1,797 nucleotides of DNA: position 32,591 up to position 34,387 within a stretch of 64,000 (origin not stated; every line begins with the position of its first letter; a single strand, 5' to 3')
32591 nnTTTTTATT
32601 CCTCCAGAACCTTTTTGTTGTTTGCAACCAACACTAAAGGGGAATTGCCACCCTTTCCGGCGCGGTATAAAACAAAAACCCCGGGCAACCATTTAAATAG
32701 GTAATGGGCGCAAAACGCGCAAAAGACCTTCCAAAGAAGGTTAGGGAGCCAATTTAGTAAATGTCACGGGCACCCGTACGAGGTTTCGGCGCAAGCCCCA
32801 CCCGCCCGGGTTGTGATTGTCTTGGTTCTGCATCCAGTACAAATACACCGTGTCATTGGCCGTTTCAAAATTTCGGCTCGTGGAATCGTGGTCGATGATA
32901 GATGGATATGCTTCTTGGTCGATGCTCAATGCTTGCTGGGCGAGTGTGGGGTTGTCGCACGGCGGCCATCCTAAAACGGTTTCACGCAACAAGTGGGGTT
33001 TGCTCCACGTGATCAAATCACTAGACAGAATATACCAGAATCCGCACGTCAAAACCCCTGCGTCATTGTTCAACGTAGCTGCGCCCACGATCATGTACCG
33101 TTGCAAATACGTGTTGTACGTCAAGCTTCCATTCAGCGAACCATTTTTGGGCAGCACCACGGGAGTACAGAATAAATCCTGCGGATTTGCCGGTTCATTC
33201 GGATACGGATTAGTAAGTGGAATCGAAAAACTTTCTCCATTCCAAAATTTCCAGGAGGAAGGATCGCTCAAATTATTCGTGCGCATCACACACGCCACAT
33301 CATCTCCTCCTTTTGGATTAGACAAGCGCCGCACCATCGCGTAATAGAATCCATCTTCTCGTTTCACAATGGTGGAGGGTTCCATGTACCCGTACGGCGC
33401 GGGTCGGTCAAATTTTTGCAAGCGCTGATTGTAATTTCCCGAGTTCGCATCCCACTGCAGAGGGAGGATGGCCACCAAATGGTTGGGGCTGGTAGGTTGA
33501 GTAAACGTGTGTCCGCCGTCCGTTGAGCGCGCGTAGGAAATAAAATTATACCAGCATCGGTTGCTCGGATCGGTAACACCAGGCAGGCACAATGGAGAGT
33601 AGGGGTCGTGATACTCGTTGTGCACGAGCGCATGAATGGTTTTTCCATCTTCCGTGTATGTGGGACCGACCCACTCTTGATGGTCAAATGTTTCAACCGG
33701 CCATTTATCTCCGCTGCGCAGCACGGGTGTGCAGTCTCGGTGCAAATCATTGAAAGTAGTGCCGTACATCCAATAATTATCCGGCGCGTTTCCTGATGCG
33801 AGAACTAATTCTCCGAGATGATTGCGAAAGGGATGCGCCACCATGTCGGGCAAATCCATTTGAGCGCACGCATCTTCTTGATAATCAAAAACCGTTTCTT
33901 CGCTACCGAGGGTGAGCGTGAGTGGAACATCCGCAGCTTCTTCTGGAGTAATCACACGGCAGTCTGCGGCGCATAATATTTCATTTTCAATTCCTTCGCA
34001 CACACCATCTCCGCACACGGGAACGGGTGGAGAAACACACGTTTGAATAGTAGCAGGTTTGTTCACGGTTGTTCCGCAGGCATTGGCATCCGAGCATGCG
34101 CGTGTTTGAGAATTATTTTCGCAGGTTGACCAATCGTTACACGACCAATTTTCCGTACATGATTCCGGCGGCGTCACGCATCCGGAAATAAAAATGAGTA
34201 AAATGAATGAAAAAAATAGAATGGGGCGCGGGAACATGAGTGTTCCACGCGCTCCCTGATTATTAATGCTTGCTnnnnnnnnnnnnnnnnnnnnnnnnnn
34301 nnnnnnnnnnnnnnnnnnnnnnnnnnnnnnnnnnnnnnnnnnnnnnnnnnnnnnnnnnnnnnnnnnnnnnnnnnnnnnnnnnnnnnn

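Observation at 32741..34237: Secreted Cys-rich Asp-box protein inserted between EF-2 and EF-1alpha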

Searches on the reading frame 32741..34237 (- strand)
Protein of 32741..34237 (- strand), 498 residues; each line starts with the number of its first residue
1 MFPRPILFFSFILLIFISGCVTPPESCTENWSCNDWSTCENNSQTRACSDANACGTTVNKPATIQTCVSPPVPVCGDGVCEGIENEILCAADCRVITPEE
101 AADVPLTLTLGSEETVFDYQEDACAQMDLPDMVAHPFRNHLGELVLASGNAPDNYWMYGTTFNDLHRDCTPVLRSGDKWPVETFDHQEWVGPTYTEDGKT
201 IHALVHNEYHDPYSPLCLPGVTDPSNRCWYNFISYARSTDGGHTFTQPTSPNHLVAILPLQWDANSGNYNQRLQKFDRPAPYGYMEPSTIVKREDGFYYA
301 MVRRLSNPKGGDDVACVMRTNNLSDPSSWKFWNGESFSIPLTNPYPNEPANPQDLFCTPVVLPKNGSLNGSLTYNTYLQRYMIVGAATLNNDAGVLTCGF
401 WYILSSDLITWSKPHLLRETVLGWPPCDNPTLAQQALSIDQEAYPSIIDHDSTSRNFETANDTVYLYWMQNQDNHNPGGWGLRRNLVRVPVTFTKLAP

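Call 3: search_protein_families(library=pfam, proteins=[window:32741-34237:-], max_evalue=1)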
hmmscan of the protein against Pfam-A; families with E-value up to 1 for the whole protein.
window:32741-34237:- (498 aa): 0 families

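Call 4: search_protein_families(library=ncbifam, proteins=[window:32741-34237:-], max_evalue=10)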
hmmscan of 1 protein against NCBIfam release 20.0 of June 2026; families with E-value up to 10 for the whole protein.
window:32741-34237:- (498 aa): 0 families

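Call 5: search_solved_structures(query=window:32741-34237:-, max_evalue=10, show_alignments=2)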
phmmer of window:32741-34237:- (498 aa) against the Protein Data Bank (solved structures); distinct sequences matched with E-value up to 10: 0.

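Call 7: find_homologous_proteins(query=window:32741-34237:-, max_evalue=0.001)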
Query window:32741-34237:- (498 aa): 450 proteins with E <= 0.001 among 5185 candidates; the best 120 are listed.
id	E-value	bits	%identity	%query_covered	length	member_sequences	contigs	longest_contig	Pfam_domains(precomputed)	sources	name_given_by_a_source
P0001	0.0e+0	1100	91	100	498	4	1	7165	-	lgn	-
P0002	6.2e-239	812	70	94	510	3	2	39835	-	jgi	-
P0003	3.6e-226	770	64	100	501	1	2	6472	-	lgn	-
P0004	1.3e-222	759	64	98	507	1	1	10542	-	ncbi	-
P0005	1.4e-201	689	66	89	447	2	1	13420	-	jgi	jgi:hypothetical protein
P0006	4.5e-189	648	56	99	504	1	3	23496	-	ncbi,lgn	-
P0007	2.2e-166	573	53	96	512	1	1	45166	-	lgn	-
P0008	4.8e-159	549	50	99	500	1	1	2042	-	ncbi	-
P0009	1.0e-150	521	49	96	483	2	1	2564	-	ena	-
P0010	2.2e-143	497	56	78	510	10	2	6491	PF18962.8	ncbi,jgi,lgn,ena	-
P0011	4.3e-143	496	55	79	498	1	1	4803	PF18962.8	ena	-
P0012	1.7e-142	494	56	79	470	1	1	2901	-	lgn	-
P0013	3.1e-142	493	54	78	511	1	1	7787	PF18962.8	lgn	-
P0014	5.4e-142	492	56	78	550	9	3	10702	PF18962.8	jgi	jgi:hypothetical protein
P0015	9.6e-142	492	55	80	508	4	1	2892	PF18962.8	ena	-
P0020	9.3e-140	485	55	78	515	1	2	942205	PF18962.8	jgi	jgi:hypothetical protein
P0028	5.3e-137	476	52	81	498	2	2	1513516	PF18962.8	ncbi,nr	ncbi:MAG: T9SS type A sorting domain-containing protein [Candidatus Kapabacteria bacterium]|nr:T9SS 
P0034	1.7e-129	451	51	79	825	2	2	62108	PF18962.8,PF02156.22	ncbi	-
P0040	1.4e-109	386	43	93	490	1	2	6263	-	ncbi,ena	-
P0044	1.1e-98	350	46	80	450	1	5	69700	-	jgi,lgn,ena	jgi:hypothetical protein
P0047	1.4e-97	346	42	79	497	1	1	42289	-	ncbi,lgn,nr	ncbi:MAG: hypothetical protein HYV63_09890 [Candidatus Schekmanbacteria bacterium]|nr:hypothetical p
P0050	1.2e-95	339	44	78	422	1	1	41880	-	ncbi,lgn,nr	ncbi:MAG: hypothetical protein HY704_15835 [Gemmatimonadetes bacterium]|nr:hypothetical protein [Gem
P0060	7.6e-93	330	44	86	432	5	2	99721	-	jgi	-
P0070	1.1e-89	320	42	81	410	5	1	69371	-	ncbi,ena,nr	ncbi:MAG: hypothetical protein DME04_23175 [Candidatus Rokuibacteriota bacterium]|nr:MAG: hypothetic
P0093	4.0e-84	301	42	78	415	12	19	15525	-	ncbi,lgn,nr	ncbi:MAG TPA: hypothetical protein VFK81_12785 [Terriglobales bacterium]|nr:hypothetical protein [Te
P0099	1.9e-83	299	42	78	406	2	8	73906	-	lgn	-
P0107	1.7e-82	296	40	83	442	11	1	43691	-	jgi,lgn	jgi:hypothetical protein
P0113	8.5e-82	294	42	78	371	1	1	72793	-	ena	-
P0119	6.8e-81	291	41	78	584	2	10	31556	PF02369.23,PF13810.13,PF02368.25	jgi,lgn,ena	jgi:hypothetical protein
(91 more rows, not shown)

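Call 12: find_encoding_contigs(protein=P0002, flank=6000, max_places=3)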
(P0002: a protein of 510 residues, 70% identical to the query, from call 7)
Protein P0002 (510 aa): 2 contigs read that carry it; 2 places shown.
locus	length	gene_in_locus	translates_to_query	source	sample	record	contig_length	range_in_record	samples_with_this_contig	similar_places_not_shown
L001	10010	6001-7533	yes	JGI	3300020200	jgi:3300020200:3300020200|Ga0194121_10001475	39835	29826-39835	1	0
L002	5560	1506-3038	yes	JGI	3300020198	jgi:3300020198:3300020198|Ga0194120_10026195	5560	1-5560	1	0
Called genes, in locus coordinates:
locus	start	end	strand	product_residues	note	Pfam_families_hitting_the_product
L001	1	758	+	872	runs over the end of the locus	PF04997:RNA_pol_Rpb1_1, PF00623:RNA_pol_Rpb1_2, PF04983:RNA_pol_Rpb1_3, PF05000:RNA_pol_Rpb1_4, PF04998:RNA_pol_Rpb1_5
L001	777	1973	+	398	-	PF04998:RNA_pol_Rpb1_5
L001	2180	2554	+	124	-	PF01248:Ribosomal_L7Ae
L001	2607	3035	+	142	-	PF00164:Ribosom_S12_S23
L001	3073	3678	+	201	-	PF00177:Ribosomal_S7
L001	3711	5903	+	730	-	PF00009:GTP_EFTU, PF22042:EF-G_D2, PF03144:GTP_EFTU_D2, PF14492:EFG_III, PF03764:EFG_IV, PF00679:EFG_C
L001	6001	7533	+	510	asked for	-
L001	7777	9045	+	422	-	PF00009:GTP_EFTU, PF01926:MMR_HSR1 (faint), PF03144:GTP_EFTU_D2, PF03143:GTP_EFTU_D3, PF22594:GTP-eEF1A_C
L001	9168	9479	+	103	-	PF00338:Ribosomal_S10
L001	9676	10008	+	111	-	?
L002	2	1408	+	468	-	?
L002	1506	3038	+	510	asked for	-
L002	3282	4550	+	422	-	PF00009:GTP_EFTU, PF01926:MMR_HSR1 (faint), PF03144:GTP_EFTU_D2, PF03143:GTP_EFTU_D3, PF22594:GTP-eEF1A_C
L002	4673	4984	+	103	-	PF00338:Ribosomal_S10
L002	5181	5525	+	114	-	-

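Call 13: find_encoding_contigs(protein=P0007, flank=6000, max_places=3)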
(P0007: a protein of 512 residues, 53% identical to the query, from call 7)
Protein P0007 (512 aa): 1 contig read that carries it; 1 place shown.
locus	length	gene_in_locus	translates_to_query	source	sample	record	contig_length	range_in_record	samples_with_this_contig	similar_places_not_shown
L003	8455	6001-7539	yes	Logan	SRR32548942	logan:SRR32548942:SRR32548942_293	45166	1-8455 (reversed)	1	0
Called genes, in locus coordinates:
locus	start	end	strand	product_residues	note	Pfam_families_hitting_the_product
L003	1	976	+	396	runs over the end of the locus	PF04998:RNA_pol_Rpb1_5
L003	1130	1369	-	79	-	-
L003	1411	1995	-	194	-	PF06821:Ser_hydrolase, PF12697:Abhydrolase_6 (faint), PF10230:LIDHydrolase (faint)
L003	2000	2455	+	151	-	PF01248:Ribosomal_L7Ae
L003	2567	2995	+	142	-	PF00164:Ribosom_S12_S23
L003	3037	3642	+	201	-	PF00177:Ribosomal_S7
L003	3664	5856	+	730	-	PF00009:GTP_EFTU, PF22042:EF-G_D2, PF03144:GTP_EFTU_D2, PF14492:EFG_III, PF03764:EFG_IV, PF00679:EFG_C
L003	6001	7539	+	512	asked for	-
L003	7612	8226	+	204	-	-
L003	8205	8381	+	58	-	PF26477:DUF8150 (weak)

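Call 14: find_encoding_contigs(protein=P0004, flank=6000, max_places=2)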
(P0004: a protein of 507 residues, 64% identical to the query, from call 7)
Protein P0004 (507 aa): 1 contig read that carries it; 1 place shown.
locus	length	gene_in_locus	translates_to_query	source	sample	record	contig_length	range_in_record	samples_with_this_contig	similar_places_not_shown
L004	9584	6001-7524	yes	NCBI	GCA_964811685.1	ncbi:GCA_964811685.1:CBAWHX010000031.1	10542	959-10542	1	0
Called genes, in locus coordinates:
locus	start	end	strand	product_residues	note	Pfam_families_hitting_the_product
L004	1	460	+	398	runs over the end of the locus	PF04998:RNA_pol_Rpb1_5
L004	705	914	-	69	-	-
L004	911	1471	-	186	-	PF00561:Abhydrolase_1 (faint), PF06821:Ser_hydrolase, PF12697:Abhydrolase_6 (weak)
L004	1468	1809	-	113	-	PF02452:PemK_toxin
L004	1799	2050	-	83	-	PF04014:MazE_antitoxin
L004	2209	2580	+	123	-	PF01248:Ribosomal_L7Ae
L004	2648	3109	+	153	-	PF00164:Ribosom_S12_S23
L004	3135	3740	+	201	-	PF00177:Ribosomal_S7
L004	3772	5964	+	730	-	PF00009:GTP_EFTU, PF22042:EF-G_D2, PF03144:GTP_EFTU_D2, PF14492:EFG_III, PF03764:EFG_IV, PF00679:EFG_C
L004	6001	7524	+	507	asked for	-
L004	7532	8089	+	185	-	-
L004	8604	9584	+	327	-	?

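Call 15: find_encoding_contigs(protein=P0006, flank=6000, max_places=3)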
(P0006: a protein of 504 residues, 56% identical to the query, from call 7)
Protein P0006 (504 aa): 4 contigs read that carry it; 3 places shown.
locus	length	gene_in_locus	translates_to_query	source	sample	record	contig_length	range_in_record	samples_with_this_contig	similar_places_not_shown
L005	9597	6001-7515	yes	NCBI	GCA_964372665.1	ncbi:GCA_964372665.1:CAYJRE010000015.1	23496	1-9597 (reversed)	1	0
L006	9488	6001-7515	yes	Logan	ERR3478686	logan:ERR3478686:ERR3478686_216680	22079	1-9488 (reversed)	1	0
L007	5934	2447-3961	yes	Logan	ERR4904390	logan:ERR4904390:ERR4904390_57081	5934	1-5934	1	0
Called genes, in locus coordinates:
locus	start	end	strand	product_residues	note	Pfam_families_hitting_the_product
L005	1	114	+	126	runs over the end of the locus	PF01248:Ribosomal_L7Ae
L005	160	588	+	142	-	PF00164:Ribosom_S12_S23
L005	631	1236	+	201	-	PF00177:Ribosomal_S7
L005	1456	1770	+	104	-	-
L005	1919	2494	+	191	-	-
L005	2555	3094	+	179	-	-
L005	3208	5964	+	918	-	PF14890:Intein_splicing, PF00009:GTP_EFTU, PF22042:EF-G_D2, PF03144:GTP_EFTU_D2, PF14492:EFG_III, PF03764:EFG_IV, PF00679:EFG_C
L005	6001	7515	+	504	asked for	-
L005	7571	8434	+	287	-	PF00892:EamA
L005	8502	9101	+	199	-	-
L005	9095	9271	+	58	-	PF26477:DUF8150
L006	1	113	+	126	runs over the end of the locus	PF01248:Ribosomal_L7Ae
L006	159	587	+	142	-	PF00164:Ribosom_S12_S23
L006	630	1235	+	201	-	PF00177:Ribosomal_S7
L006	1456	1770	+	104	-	-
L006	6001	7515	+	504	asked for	-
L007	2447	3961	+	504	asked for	-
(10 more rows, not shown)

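Call 16: find_encoding_contigs(protein=P0040, flank=6000, max_places=2)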
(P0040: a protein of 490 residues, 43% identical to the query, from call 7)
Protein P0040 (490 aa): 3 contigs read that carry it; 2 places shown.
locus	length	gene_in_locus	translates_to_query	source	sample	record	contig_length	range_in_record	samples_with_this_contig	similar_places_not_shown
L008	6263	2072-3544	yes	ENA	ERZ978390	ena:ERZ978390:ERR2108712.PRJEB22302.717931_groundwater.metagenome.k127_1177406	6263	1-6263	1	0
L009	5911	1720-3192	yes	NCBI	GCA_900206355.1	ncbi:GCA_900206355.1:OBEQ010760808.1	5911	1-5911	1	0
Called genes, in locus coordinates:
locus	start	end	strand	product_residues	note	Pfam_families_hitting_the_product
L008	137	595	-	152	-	PF06210:DUF1003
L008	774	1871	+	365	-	PF24681:Kelch_KLHDC2_KLHL20_DRC7, PF01344:Kelch_1 (faint), PF07646:Kelch_2 (faint), PF13415:Beta-prop_FBX42, PF25852:DUF6242_C (faint), PF24681:Kelch_KLHDC2_KLHL20_DRC7, PF13415:Beta-prop_FBX42, PF24981:Beta-prop_ATRN-LZTR1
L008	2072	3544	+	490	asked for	-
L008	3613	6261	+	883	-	?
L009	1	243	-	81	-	?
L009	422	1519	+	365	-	PF24681:Kelch_KLHDC2_KLHL20_DRC7, PF01344:Kelch_1 (faint), PF07646:Kelch_2 (faint), PF13415:Beta-prop_FBX42, PF25852:DUF6242_C (faint), PF24681:Kelch_KLHDC2_KLHL20_DRC7, PF13415:Beta-prop_FBX42, PF24981:Beta-prop_ATRN-LZTR1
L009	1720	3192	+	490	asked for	-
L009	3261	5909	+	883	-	?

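Call 17: predict_structure(alignment_id=A1)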
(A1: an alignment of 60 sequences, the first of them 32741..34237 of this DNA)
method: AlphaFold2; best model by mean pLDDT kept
length: 498 residues; sequences in the alignment: 60
mean_pLDDT: 87.9   pTM: 0.78
mean pLDDT of the five models: 87.9, 87.8, 87.8, 86.9, 85.8
residues with pLDDT >= 90: 348; 70-90: 74; 50-70: 54; < 50: 22
segments of 3 or more residues with pLDDT < 50: 1-4, 19-22, 73-80
pLDDT, mean of each block of 10 residues (from residue 1): 46 54 70 91 94 88 86 47 56 58 91 97 95 97 97 97 98 89 92 97 96 90 87 98 97 96 80 71 95 97 88 92 98 96 96 94 78 97 96 94 96 95 92 94 97 98 98 65 94 93
secondary structure, 60 per line:
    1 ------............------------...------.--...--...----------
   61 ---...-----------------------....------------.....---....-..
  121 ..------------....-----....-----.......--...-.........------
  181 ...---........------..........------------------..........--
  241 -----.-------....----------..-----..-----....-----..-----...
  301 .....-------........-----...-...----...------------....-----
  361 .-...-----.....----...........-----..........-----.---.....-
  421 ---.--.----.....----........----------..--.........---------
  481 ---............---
elements in order: H7-18 E31-33 E43-45 E48-50 E64-66 H90-93 E106-110 E114-117 H119-122 E135-138 E144-147 E153-159 E166-174 E187-194 E201-210 E229-238 E254-257 E282-285 E298-305 E313-320 E330-332 E337-339 H352-355 E371-375 E380-390 E396-405 E415-419 H432-436 E441-448 E463-471 E484-495

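Call 18: search_protein_representatives(protein=window:32741-34237:-)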
Query: 498 residues. Proteins with E-value up to 0.001 (for the whole library): 4535; up to 1e-10: 1523; up to 1e-30: 422. The best 150 are listed.
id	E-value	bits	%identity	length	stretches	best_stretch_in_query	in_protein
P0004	4.0e-223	758.5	66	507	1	13-496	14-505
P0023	3.8e-138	478.1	55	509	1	87-496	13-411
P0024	4.1e-138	478.0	57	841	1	107-495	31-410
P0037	2.2e-113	396.4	48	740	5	89-493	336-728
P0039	3.3e-111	389.2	47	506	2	73-492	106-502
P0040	4.4e-110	385.5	46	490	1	15-479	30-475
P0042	1.1e-102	361.0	48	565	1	101-470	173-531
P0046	1.4e-98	347.5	48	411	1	105-496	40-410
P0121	4.5e-98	345.8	47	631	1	93-495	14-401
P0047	4.6e-98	345.8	44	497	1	102-495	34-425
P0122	6.7e-97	342.0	47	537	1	99-496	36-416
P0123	3.4e-96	339.6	45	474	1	73-472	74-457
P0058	2.2e-93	330.4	44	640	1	67-493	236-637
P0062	1.0e-92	328.2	46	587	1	105-496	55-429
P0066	4.9e-92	325.9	47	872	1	74-490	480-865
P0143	1.8e-70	254.7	51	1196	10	26-72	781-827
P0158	1.6e-64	235.1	62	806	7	23-69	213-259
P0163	9.3e-63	229.3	54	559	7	7-69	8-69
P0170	9.1e-62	226.0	57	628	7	26-67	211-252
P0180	8.9e-60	219.4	60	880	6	26-68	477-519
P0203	1.2e-57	212.5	54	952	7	21-68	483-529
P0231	5.2e-55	203.7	52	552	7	26-72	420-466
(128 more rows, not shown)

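Call 21: fold_search(model_id=the predicted structure, library=pdb)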
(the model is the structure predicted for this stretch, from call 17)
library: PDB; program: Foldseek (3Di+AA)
matches with E <= 10: 834; with E <= 0.001: 202
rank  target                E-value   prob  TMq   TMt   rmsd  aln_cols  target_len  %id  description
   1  8ic1_A                1.6e-10  1.00  0.40  0.41   7.7       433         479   14  endo-alpha-D-arabinanase EndoMA1 D51N mutant from Microbacterium arabinogalactanolyticum in complex with arabinooligos (released 2023-08-16)
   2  8hhv_A                3.6e-10  1.00  0.38  0.40   8.1       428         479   14  endo-alpha-D-arabinanase EndoMA1 from Microbacterium arabinogalactanolyticum (released 2023-08-16)
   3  7zei_A                7.4e-09  1.00  0.38  0.58   7.5       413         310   11  Thermostable GH159 glycoside hydrolase from Caldicellulosiruptor at 1.7 A (released 2022-08-03)
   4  7zei_C                9.1e-09  1.00  0.39  0.60   7.8       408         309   10  Thermostable GH159 glycoside hydrolase from Caldicellulosiruptor at 1.7 A (released 2022-08-03)
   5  5hx0_A                1.8e-08  1.00  0.39  0.50   9.2       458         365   11  Crystal structure of unknown function protein Dfer_1899 fromDyadobacter fermentans DSM 18053 (released 2016-02-17)
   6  4o8o                  3.7e-08  1.00  0.34  0.52   9.4       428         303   12  Crystal structure of SthAraf62A, a GH62 family alpha-L-arabinofuranosidase from Streptomyces thermoviolaceus, bound to a (released 2014-07-02)
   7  5hx0_B                6.7e-08  1.00  0.39  0.50   9.3       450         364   12  Crystal structure of unknown function protein Dfer_1899 fromDyadobacter fermentans DSM 18053 (released 2016-02-17)
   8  3p2n_A                7.8e-08  1.00  0.39  0.51   7.5       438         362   10  Discovery and structural characterization of a new glycoside hydrolase family abundant in coastal waters that was anno (released 2011-03-02)
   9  4o8n                  9.7e-08  1.00  0.38  0.57   7.8       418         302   11  Crystal structure of SthAraf62A, a GH62 family alpha-L-arabinofuranosidase from Streptomyces thermoviolaceus, in the apo (released 2014-07-02)
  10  3aki                  1.3e-07  1.00  0.40  0.44   6.7       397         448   10  Crystal structure of exo-1,5-alpha-L-arabinofuranosidase complexed with alpha-L-arabinofuranosyl azido (released 2010-08-25)
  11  2f12                  1.3e-07  1.00  0.36  0.47   9.0       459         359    9  Crystal Structure of the Human Sialidase Neu2 in Complex with 3- hydroxypropyl ether mimetic Inhibitor (released 2006-11-21)
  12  3p2n_B                5.4e-07  1.00  0.39  0.51   7.3       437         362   10  Discovery and structural characterization of a new glycoside hydrolase family abundant in coastal waters that was anno (released 2011-03-02)
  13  3a71                  5.7e-07  1.00  0.35  0.46  11.6       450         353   13  High resolution structure of Penicillium chrysogenum alpha-L-arabinanase (released 2010-09-15)
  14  5m8b_A                6.0e-07  1.00  0.39  0.56   9.1       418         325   10  Crystal structure of alpha-L-arabinofuranosidase from Lactobacillus brevis (released 2017-05-10)
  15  3akf                  6.4e-07  1.00  0.40  0.44   6.6       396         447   10  Crystal structure of exo-1,5-alpha-L-arabinofuranosidase (released 2010-08-25)
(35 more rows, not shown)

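Call 25: search_solved_structures(query=A1, max_evalue=10, show_alignments=3)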
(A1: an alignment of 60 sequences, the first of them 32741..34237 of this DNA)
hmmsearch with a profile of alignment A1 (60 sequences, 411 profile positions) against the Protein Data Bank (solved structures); distinct sequences matched with E-value up to 10: 0.
